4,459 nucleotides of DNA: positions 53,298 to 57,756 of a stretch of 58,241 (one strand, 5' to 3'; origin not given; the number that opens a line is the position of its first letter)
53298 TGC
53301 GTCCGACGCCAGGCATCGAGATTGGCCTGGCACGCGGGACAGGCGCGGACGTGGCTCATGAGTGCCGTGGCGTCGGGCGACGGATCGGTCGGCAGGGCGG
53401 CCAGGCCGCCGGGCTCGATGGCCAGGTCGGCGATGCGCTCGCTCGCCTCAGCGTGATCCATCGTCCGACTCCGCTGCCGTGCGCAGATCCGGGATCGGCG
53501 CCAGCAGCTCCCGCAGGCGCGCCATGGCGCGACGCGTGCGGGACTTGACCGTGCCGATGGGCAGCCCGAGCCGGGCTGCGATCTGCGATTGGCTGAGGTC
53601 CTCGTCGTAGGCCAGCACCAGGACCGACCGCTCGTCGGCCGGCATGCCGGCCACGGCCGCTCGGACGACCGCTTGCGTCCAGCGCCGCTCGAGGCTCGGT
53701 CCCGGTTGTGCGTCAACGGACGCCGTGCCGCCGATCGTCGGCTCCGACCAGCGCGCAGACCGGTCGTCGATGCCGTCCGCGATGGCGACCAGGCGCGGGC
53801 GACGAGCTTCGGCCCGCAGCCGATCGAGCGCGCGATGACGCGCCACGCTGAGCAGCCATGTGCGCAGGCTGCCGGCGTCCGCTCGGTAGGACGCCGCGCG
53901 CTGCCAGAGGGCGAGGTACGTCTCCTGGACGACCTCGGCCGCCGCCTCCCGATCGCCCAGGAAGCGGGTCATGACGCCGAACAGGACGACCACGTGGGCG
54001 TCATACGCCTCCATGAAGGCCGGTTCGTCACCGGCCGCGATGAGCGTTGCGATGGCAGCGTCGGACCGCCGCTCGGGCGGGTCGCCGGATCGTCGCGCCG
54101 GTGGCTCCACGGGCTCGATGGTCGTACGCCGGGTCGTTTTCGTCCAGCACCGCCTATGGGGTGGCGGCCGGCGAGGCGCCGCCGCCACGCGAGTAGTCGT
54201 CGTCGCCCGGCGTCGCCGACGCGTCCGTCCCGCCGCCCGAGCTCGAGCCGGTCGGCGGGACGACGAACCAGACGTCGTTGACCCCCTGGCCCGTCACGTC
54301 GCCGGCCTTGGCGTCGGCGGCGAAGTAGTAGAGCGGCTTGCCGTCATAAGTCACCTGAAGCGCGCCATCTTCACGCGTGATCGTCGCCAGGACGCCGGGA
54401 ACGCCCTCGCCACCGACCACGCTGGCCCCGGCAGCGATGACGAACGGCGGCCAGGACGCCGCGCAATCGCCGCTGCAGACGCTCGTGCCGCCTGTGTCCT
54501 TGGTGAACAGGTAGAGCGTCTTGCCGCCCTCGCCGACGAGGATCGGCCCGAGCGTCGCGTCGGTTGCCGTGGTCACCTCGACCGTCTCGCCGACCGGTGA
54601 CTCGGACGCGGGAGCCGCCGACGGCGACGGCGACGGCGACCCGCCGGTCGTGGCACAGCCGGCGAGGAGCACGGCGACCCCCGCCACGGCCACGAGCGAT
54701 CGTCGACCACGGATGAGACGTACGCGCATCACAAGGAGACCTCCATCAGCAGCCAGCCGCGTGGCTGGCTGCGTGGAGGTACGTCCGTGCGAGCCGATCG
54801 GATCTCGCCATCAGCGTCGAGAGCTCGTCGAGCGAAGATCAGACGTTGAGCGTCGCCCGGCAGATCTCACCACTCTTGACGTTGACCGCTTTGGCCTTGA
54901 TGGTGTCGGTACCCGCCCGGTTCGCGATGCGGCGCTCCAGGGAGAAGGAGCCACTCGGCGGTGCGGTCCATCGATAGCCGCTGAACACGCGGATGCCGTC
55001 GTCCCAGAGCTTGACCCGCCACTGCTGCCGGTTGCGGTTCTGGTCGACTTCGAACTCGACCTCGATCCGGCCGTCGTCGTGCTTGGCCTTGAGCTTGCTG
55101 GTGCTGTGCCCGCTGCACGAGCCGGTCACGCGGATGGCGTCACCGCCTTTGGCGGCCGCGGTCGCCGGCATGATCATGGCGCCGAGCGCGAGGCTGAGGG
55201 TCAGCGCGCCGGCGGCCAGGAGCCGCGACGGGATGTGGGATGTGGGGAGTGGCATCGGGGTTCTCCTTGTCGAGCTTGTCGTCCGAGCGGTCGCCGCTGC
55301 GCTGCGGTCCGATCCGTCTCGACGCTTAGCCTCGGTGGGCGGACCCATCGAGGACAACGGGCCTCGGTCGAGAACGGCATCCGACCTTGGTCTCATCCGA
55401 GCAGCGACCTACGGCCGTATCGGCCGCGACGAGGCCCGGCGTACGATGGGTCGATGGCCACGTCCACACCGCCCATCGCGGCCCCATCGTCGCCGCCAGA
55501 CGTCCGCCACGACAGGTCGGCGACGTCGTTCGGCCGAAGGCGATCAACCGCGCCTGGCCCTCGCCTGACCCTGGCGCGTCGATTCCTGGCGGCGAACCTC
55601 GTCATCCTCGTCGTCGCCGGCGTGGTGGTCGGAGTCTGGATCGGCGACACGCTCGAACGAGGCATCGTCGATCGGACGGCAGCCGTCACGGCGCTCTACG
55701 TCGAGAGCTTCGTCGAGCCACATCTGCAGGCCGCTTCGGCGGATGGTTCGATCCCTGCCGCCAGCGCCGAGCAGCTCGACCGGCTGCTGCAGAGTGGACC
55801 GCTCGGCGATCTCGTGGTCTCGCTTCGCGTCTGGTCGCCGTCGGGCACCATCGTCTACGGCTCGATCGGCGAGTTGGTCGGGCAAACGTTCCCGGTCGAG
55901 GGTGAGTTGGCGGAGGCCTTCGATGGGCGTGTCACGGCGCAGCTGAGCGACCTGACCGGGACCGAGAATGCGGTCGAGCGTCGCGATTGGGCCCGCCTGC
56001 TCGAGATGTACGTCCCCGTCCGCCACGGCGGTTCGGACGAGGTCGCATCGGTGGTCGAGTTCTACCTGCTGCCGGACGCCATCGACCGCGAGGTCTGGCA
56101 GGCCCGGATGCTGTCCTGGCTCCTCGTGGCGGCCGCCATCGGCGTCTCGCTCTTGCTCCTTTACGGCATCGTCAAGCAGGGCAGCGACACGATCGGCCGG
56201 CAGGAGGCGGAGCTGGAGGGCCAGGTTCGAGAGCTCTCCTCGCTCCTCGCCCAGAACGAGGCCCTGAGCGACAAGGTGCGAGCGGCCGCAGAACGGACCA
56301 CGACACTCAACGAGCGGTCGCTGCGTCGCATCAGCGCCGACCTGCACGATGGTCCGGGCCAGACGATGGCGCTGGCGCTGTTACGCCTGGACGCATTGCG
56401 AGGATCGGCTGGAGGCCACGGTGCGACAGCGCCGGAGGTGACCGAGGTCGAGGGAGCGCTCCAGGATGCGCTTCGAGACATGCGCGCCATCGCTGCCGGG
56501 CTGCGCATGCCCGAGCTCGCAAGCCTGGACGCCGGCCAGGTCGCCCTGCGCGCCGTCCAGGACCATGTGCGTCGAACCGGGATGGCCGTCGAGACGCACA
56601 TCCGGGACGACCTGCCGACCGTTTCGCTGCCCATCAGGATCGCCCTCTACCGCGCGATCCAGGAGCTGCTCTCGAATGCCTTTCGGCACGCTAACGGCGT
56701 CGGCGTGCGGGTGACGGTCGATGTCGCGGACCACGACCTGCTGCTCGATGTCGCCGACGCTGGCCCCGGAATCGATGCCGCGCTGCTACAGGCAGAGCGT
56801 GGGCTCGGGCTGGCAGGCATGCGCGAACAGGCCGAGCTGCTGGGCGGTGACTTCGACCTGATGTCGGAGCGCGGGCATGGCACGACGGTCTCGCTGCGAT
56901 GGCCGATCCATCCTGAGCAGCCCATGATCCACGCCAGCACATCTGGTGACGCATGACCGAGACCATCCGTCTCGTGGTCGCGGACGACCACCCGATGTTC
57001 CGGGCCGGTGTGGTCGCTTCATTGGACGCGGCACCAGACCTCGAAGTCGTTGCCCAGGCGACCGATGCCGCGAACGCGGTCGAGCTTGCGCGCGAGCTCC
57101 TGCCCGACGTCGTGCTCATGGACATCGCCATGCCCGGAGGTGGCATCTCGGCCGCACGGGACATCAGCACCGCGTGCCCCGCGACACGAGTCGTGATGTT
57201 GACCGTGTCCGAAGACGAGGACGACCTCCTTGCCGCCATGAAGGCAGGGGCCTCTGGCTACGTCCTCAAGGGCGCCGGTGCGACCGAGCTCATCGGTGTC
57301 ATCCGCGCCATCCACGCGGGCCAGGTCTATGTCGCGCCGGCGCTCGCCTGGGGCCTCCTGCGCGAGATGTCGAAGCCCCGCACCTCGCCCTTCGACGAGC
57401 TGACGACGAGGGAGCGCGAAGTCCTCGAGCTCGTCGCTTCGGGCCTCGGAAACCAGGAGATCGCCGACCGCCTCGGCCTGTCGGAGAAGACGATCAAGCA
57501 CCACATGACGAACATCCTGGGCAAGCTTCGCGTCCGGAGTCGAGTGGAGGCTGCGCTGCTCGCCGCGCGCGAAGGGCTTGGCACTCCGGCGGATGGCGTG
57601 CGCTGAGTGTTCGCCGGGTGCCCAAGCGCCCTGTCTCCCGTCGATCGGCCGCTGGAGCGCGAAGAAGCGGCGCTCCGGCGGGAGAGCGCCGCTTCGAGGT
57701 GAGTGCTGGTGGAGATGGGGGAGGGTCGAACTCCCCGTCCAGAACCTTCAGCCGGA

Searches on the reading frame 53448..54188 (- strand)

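Call 55: search_protein_families(library=pfam, proteins=[window:53448-54188:-], max_evalue=0.0001)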
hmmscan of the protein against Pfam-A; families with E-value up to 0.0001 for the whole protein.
window:53448-54188:- (246 aa): 4 families
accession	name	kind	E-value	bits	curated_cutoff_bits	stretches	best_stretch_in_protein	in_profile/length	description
PF04542.20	Sigma70_r2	-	2.7e-16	59.5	24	1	62-130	2-71/71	Sigma-70 region 2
PF04545.22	Sigma70_r4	-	2.3e-15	56.2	24.1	1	179-227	2-50/50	Sigma-70, region 4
PF08281.18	Sigma70_r4_2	-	4.6e-14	52.2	25.7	1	175-225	4-54/54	Sigma-70, region 4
PF13412.12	HTH_24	-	8.4e-05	22.5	21.9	0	192-221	12-41/48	Winged helix-turn-helix DNA-binding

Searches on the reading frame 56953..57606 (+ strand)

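Call 55: search_protein_families(library=pfam, proteins=[window:56953-57606:+], max_evalue=0.0001)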
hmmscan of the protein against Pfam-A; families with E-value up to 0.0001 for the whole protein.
window:56953-57606:+ (217 aa): 6 families
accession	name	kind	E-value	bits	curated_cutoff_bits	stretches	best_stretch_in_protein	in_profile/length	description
PF00196.25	GerE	-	2.9e-22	78.5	23.5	1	149-204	2-57/57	Bacterial regulatory proteins, luxR family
PF00072.30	Response_reg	-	4.7e-21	75.5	30.2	1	8-117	2-110/111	Response regulator receiver domain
PF08281.18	Sigma70_r4_2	-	3.5e-09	36.6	25.7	1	148-191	9-53/54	Sigma-70, region 4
PF04545.22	Sigma70_r4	-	6.2e-08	32.5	24.1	1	148-193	3-49/50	Sigma-70, region 4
PF16968.11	TadZ_N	-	1.6e-05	25.1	26.4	1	72-121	71-120/133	Pilus assembly protein TadZ N-terminal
PF13384.12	HTH_23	-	9.4e-05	22.6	24.6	0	155-182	8-35/50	Homeodomain-like domain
